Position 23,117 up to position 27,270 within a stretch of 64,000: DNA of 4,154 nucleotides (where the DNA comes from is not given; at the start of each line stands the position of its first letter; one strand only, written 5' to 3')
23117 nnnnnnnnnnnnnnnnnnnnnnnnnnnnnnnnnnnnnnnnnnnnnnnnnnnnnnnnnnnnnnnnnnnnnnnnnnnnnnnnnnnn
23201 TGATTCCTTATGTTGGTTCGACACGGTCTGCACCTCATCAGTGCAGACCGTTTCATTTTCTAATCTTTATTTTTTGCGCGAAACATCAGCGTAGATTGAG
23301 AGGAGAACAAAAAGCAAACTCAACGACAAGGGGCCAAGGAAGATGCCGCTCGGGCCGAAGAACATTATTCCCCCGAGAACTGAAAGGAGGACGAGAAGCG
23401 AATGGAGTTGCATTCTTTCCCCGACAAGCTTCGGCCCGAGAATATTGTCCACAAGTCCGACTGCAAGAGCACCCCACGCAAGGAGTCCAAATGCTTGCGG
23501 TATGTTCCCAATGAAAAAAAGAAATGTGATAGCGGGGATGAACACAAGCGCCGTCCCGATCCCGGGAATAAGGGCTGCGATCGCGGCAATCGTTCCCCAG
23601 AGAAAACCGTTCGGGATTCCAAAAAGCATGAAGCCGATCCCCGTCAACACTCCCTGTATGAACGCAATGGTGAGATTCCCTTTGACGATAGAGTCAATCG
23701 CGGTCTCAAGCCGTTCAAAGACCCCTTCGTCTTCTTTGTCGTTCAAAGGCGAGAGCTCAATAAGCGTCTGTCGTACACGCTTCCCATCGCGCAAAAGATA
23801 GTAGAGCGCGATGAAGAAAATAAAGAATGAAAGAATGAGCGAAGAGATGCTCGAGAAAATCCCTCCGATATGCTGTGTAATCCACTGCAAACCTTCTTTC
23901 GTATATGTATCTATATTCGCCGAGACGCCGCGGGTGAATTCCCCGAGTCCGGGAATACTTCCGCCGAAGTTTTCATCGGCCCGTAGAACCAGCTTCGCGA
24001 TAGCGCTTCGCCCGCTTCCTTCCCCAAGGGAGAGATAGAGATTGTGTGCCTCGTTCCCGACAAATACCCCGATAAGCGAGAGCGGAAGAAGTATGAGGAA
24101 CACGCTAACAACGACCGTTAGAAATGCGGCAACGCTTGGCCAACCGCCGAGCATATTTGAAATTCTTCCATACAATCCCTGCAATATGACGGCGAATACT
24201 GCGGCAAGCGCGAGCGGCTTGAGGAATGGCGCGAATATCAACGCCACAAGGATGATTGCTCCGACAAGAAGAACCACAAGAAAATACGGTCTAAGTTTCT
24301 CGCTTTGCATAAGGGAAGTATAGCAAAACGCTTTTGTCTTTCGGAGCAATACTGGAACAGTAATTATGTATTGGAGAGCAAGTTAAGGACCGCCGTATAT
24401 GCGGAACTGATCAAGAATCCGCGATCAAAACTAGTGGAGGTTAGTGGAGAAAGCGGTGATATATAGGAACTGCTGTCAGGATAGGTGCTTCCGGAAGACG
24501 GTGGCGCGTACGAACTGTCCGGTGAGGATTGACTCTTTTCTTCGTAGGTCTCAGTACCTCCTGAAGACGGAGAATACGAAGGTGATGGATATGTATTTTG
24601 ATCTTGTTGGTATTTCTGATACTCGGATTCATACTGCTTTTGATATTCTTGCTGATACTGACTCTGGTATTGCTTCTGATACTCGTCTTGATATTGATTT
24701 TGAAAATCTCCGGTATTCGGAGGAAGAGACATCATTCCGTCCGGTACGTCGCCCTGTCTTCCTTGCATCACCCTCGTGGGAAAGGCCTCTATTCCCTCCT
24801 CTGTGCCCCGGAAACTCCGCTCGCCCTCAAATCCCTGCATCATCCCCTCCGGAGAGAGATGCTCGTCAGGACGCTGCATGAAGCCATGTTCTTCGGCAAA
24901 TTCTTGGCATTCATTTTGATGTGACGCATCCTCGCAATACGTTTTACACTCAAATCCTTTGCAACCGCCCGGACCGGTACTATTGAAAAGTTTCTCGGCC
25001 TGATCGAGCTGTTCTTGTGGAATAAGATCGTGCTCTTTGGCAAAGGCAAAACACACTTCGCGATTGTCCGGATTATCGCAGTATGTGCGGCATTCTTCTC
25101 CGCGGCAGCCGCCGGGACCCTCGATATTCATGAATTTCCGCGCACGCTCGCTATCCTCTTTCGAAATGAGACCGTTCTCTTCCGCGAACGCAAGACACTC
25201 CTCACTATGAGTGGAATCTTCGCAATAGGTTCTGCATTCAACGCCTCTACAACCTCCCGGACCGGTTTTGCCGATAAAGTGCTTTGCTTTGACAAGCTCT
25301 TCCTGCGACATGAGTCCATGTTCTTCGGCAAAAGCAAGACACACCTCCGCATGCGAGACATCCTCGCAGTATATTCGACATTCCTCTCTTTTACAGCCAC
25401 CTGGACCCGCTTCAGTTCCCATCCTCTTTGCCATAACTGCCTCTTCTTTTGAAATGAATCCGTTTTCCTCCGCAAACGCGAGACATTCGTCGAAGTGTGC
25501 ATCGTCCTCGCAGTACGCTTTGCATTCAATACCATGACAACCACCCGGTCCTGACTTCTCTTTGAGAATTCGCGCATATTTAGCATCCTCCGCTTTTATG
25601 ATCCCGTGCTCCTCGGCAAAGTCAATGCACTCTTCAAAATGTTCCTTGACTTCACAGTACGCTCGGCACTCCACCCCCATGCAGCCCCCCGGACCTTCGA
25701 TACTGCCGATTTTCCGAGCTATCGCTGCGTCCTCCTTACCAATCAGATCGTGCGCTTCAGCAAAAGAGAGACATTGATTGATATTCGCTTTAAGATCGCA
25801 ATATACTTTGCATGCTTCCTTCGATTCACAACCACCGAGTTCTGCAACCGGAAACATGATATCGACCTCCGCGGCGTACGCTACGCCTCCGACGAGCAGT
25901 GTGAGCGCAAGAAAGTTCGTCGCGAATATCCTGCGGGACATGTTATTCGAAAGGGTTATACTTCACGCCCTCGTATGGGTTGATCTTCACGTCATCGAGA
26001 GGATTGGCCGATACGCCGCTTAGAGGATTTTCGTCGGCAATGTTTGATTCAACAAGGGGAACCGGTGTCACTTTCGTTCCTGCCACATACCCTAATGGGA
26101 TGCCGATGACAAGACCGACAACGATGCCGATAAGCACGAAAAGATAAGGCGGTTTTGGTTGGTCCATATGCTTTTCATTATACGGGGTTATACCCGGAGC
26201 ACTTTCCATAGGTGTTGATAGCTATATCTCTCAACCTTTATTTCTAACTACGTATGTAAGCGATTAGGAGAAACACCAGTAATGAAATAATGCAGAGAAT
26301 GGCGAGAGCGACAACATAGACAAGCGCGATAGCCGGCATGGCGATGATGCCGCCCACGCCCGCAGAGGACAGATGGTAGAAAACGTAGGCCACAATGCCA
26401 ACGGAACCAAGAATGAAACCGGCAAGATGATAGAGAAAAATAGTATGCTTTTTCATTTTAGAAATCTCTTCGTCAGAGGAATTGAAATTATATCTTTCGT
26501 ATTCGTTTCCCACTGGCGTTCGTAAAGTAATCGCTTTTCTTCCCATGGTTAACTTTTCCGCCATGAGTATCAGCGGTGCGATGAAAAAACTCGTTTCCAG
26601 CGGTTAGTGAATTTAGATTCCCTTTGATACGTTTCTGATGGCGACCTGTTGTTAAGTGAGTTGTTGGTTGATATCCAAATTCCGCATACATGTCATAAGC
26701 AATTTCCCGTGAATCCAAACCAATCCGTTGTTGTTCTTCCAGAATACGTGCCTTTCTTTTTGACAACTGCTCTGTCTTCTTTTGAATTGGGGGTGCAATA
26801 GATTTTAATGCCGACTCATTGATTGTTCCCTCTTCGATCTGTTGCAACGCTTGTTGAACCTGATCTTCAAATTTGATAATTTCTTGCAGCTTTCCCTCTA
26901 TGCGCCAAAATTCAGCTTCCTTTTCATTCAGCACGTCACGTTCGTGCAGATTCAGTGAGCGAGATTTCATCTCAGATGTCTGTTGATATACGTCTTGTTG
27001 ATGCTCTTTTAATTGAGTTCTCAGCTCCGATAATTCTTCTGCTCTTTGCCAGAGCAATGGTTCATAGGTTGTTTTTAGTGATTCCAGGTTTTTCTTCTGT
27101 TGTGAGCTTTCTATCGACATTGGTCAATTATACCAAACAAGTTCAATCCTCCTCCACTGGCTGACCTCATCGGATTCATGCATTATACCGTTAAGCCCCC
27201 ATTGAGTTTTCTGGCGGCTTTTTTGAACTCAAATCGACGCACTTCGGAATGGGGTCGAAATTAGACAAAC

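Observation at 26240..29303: Low-GC genomic island inserted immediately 3' of tRNA-Gln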

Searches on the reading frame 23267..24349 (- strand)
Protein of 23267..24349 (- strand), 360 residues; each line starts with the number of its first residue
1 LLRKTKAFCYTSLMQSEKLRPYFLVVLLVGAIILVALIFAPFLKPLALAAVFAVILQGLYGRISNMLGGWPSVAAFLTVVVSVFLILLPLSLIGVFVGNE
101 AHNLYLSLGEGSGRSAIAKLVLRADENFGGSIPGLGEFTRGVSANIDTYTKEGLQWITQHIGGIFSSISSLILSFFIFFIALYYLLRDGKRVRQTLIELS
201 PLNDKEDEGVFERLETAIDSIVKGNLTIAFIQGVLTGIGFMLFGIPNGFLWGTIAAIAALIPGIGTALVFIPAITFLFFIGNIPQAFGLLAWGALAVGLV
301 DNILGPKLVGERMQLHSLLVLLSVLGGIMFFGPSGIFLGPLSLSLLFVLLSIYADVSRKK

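Call 5: search_protein_families(library=pfam, proteins=[window:23267-24349:-], max_evalue=0.01)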
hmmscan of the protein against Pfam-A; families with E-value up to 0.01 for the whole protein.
window:23267-24349:- (360 aa): 1 family
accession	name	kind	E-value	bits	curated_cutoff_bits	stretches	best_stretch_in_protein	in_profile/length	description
PF01594.21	AI-2E_transport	-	6e-49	167.4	34.3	1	26-351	5-324/327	AI-2E family transporter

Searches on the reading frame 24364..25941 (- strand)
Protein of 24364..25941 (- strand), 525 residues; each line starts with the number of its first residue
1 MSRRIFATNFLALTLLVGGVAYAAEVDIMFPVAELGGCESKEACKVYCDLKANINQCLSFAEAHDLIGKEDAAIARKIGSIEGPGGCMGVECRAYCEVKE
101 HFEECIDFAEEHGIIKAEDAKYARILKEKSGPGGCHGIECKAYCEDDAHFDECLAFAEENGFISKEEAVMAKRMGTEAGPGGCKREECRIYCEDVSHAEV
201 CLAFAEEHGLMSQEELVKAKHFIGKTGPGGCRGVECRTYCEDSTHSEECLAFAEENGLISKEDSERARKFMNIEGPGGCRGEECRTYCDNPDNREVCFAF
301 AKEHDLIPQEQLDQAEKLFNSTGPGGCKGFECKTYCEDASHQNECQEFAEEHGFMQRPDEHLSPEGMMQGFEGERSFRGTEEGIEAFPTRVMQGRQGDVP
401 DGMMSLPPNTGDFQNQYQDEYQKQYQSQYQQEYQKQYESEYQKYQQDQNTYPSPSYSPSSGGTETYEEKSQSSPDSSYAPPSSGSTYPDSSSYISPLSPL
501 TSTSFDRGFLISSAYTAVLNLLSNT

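Call 5: search_protein_families(library=pfam, proteins=[window:24364-25941:-], max_evalue=0.01)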
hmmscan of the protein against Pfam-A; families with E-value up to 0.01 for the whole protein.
window:24364-25941:- (525 aa): 0 families

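Call 38: search_protein_families(library=phrogs, proteins=[window:24364-25941:-], max_evalue=0.01)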
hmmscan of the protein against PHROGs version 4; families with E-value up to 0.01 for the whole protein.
window:24364-25941:- (525 aa): 0 families

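Call 39: search_protein_families(library=padloc, proteins=[window:24364-25941:-], max_evalue=0.1)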
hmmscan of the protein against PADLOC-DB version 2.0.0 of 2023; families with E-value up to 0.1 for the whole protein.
window:24364-25941:- (525 aa): 0 families

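Call 78: search_protein_families(library=ncbifam, proteins=[window:24364-25941:-], max_evalue=0.01)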
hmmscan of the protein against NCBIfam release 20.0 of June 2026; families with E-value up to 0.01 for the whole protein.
window:24364-25941:- (525 aa): 0 families

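Call 87: search_protein_representatives(protein=window:24364-25941:-)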
Query: 525 residues. Proteins with E-value up to 0.001 (for the whole library): 1633; up to 1e-10: 1343; up to 1e-30: 801. The best 150 are listed.
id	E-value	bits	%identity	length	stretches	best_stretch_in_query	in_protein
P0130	1.9e-156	538.4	46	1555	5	10-356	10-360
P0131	2.4e-152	524.8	46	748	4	12-282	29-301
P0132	7.1e-151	520.0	47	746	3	81-359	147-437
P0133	3.5e-149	514.4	52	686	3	19-295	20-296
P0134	1.5e-146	505.8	46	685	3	8-359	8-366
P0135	1.7e-145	502.2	45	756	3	29-284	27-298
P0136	3.0e-137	475.0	49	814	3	19-361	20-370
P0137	4.9e-136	471.0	52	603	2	1-268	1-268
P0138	2.9e-135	468.5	46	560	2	15-378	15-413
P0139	1.7e-132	459.4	49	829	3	92-318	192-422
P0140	2.5e-132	458.8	49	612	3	7-370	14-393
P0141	1.1e-123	430.3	49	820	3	4-270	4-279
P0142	4.0e-123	428.4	45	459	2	11-271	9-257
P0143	1.1e-119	417.1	46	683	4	104-380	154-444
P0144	6.6e-117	407.9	49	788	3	16-359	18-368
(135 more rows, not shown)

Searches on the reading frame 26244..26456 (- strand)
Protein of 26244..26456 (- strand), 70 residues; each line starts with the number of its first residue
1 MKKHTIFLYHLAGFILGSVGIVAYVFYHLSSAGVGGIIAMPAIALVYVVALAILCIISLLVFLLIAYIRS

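Call 38: search_protein_families(library=phrogs, proteins=[window:26244-26456:-], max_evalue=0.01)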
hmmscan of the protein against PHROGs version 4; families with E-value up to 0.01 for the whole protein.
window:26244-26456:- (70 aa): 0 families

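Call 39: search_protein_families(library=padloc, proteins=[window:26244-26456:-], max_evalue=0.1)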
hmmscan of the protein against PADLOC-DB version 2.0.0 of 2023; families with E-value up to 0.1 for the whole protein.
window:26244-26456:- (70 aa): 0 families

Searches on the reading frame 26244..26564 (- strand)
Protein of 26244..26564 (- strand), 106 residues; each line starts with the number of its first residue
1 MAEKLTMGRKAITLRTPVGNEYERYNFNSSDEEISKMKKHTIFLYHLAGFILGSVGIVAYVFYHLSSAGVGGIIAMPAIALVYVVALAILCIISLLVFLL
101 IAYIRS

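Call 5: search_protein_families(library=pfam, proteins=[window:26244-26564:-], max_evalue=0.01)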
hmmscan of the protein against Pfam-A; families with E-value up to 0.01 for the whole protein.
window:26244-26564:- (106 aa): 0 families

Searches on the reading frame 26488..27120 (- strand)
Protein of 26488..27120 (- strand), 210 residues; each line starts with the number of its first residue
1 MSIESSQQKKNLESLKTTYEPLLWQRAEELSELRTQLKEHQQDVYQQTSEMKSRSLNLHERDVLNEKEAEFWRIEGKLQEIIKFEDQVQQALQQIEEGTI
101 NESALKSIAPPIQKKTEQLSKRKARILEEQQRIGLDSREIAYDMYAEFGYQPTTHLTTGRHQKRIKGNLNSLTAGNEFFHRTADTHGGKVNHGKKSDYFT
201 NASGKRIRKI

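Call 5: search_protein_families(library=pfam, proteins=[window:26488-27120:-], max_evalue=0.01)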
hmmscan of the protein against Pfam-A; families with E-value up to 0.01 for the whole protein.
window:26488-27120:- (210 aa): 1 family
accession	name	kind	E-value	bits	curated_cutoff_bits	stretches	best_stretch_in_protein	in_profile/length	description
PF06818.20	Fez1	-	5.4e-05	24.2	34.4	1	24-131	6-104/199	Fez1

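Call 38: search_protein_families(library=phrogs, proteins=[window:26488-27120:-], max_evalue=0.01)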
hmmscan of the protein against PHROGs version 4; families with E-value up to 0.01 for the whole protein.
window:26488-27120:- (210 aa): 0 families

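Call 39: search_protein_families(library=padloc, proteins=[window:26488-27120:-], max_evalue=0.1)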
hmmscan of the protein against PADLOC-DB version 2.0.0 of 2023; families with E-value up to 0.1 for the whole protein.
window:26488-27120:- (210 aa): 1 family
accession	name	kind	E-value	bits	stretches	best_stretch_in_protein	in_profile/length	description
PDLC03859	LmuB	-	0.039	11.1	1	10-135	363-477/611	-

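Call 78: search_protein_families(library=ncbifam, proteins=[window:26488-27120:-], max_evalue=0.01)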
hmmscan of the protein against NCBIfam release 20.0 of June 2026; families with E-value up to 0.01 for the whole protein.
window:26488-27120:- (210 aa): 0 families

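Call 80: find_homologous_proteins(query=window:26488-27120:-, max_evalue=0.001)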
Query window:26488-27120:- (210 aa): 38 proteins with E <= 0.001 among 187 candidates.
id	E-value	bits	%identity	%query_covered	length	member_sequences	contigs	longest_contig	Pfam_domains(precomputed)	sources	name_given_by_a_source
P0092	1.5e-116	405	90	100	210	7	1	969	-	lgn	-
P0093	1.6e-108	379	85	100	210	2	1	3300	-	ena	-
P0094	3.6e-108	378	85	100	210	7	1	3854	-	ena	-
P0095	2.1e-98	346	100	76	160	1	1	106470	-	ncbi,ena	-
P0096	2.0e-96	339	93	83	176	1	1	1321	-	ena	-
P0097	1.9e-76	274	64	100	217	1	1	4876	-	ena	-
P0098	6.4e-64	233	53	100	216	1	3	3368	-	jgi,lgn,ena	-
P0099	8.4e-60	220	53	94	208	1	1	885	-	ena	-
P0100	6.3e-59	217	53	94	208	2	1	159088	-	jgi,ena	-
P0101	2.5e-58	215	49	95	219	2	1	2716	-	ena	-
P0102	3.9e-55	205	47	93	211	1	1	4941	-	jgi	jgi:hypothetical protein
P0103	1.8e-47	180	46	100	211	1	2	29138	-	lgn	-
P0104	6.8e-46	174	44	96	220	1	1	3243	-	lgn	-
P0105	1.2e-44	170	47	91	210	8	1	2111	-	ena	-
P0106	2.7e-43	166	45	91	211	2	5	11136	-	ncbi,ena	ncbi:MAG: hypothetical protein AAB861_03955 [Patescibacteria group bacterium]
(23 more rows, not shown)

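Call 95: search_protein_families(library=pfam, alignment_id=A4, max_evalue=1)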
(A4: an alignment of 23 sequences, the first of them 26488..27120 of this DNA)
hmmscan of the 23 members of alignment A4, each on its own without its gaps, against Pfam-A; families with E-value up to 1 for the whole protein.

A. member 1, window:26488-27120:- (210 aa): 4 families
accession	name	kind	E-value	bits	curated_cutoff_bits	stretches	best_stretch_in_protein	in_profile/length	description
PF06818.20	Fez1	-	5.4e-05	24.2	34.4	1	24-131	6-104/199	Fez1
PF08059.18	SEP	-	0.33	12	27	0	2-50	17-65/75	SEP domain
PF20237.3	DUF6594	-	0.72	10.1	30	1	22-113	27-117/238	Family of unknown function (DUF6594)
PF02601.20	Exonuc_VII_L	-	0.99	9.3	35.9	0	14-125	155-265/315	Exonuclease VII, large subunit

B. families by the number of members that match (of 23 scanned): 44 families (the first 25 are shown)
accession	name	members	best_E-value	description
PF06818.20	Fez1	3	2.4e-05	Fez1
PF20237.3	DUF6594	3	0.32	Family of unknown function (DUF6594)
PF08059.18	SEP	2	0.26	SEP domain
PF20270.3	CATRA-C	2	0.37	CASPASE and TPR Repeat-Associated C-terminal domain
PF02601.20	Exonuc_VII_L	2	0.66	Exonuclease VII, large subunit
PF05120.17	GvpG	1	0.015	Gas vesicle protein G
PF15905.10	HMMR_N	1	0.015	Hyaluronan mediated motility receptor N-terminal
PF25009.1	DUF7785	1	0.016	Domain of unknown function (DUF7785)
PF07964.16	Red1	1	0.023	Rec10 / Red1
PF03194.20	LUC7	1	0.035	LUC7 N_terminus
PF05377.16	FlaC_arch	1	0.045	Flagella accessory protein C (FlaC)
PF06673.17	L_lactis_ph-MCP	1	0.047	Lactococcus lactis bacteriophage major capsid protein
PF15219.11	TEX12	1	0.052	Testis-expressed 12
PF01602.26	Adaptin_N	1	0.057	Adaptin N terminal region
PF09293.15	RNaseH_C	1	0.064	T4 RNase H, C terminal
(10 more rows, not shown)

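Call 96: find_related_loci(query=A4, collection=viral_contigs, flank=10000)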
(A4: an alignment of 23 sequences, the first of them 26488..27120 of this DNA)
Query A4 (210 aa) in viral_contigs; peptide patterns used: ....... (x = any residue, [..] = any of these).
29 stretches matched a pattern, but none encodes a relative of the query by tblastn (E <= 1e-3).

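Call 103: predict_structure(alignment_id=A4)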
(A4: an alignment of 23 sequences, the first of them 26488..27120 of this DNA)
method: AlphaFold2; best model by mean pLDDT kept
length: 210 residues; sequences in the alignment: 23
mean_pLDDT: 77.0   pTM: 0.57
mean pLDDT of the five models: 77.0, 75.4, 75.3, 74.9, 71.1
residues with pLDDT >= 90: 66; 70-90: 81; 50-70: 39; < 50: 24
segments of 3 or more residues with pLDDT < 50: 1-3, 152-159, 186-195
pLDDT, mean of each block of 10 residues (from residue 1): 54 83 89 93 95 93 94 94 92 86 81 59 81 83 79 46 67 71 50 54 73
secondary structure, 60 per line:
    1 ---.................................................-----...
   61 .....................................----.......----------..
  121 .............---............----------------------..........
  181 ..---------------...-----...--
elements in order: H4-52 H58-97 H102-108 H119-133 H137-148 H171-182 E198-200 E206-208

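Call 105: fold_search(model_id=the predicted structure, library=pdb)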
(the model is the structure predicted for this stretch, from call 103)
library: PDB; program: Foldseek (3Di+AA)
matches with E <= 10: 220; with E <= 0.001: 0
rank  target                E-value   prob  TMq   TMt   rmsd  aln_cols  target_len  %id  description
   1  5l3c_A                4.2e-01  0.98  0.36  0.13  10.3       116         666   16  Human LSD1/CoREST: LSD1 E379K mutation (released 2016-05-04)
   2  6z0c_B                4.2e-01  0.72  0.31  0.33  10.6       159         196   14  Structure of in silico modelled artificial Maquette-3 protein (released 2021-03-17)
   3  6kgo                  5.7e-01  0.95  0.34  0.13   9.2       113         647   18  LSD1-S2157 five-membered ring adduct model (released 2020-03-25)
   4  6z0c_C                6.0e-01  0.44  0.30  0.31  10.5       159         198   16  Structure of in silico modelled artificial Maquette-3 protein (released 2021-03-17)
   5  4ilo_A                6.3e-01  0.47  0.33  0.30  29.1       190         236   14  2.12A resolution structure of CT398 from Chlamydia trachomatis (released 2014-01-01)
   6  1l8d_B                7.3e-01  1.00  0.39  0.76   2.7       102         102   18  Rad50 coiled-coil Zn hook (released 2002-08-28)
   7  6z0c_A                7.3e-01  0.60  0.31  0.32  10.8       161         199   14  Structure of in silico modelled artificial Maquette-3 protein (released 2021-03-17)
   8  6z0c_D                7.7e-01  0.57  0.31  0.33   9.8       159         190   14  Structure of in silico modelled artificial Maquette-3 protein (released 2021-03-17)
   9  8otz_BO               7.7e-01  0.38  0.27  0.26  10.4       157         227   15  48-nm repeat of the native axonemal doublet microtubule from bovine sperm (released 2023-11-22)
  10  6w4k_A                9.4e-01  0.94  0.36  0.13   9.4       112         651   18  Crystal structure of Lysine Specific Demethylase 1 (LSD1) with CC-90011 (released 2020-10-21)
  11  7vqu                  9.4e-01  0.89  0.34  0.12   9.2       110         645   18  Crystal structure of LSD1 in complex with compound S1427 (released 2022-06-01)
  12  6zff_B                1.0e+00  0.99  0.39  0.64   2.0        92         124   22  Pyrococcus furiosus Rad50 coiled coils in rod configuration (released 2020-07-08)
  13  3vkg_A                1.1e+00  0.85  0.39  0.03  29.7       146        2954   14  X-ray structure of an MTBD truncation mutant of dynein motor domain (released 2012-03-14)
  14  8i21_A                1.3e+00  0.11  0.20  0.17  34.4       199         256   10  Cryo-EM structure of 6-subunit Smc5/6 arm region (released 2024-06-26)
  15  7w1m_D                1.4e+00  0.09  0.16  0.05  14.7       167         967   13  Cryo-EM structure of human cohesin-CTCF-DNA complex (released 2023-05-31)
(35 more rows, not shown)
